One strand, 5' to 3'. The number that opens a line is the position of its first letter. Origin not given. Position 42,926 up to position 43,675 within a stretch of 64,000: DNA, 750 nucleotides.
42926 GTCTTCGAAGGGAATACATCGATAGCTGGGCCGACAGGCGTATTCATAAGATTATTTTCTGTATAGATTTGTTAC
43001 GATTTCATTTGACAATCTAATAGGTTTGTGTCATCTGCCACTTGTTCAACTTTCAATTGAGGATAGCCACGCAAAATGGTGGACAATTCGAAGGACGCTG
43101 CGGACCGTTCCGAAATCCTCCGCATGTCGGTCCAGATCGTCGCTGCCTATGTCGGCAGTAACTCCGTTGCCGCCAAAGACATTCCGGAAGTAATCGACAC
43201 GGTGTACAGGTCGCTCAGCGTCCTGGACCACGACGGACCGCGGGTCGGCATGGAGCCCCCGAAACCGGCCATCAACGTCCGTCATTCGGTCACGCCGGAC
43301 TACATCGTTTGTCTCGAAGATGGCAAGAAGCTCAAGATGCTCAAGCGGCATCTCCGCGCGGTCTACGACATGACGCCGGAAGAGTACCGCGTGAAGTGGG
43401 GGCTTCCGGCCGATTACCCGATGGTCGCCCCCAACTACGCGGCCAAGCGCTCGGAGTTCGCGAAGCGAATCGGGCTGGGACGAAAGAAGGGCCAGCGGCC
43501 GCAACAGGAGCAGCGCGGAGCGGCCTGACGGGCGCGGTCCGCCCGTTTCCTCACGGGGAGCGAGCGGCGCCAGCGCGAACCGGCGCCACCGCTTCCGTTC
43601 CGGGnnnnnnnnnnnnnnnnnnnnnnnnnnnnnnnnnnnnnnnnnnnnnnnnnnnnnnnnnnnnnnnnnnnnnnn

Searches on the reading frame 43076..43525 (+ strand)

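Call 59: search_protein_families(library=pfam, proteins=[window:43076-43525:+], max_evalue=0.001)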
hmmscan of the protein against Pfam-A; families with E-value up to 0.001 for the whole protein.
window:43076-43525:+ (150 aa): 1 family
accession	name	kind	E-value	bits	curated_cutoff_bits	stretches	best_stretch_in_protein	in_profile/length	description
PF05443.17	ROS_MUCR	-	2.3e-47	160.5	25.4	1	14-135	2-123/123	ROS/MUCR transcriptional regulator protein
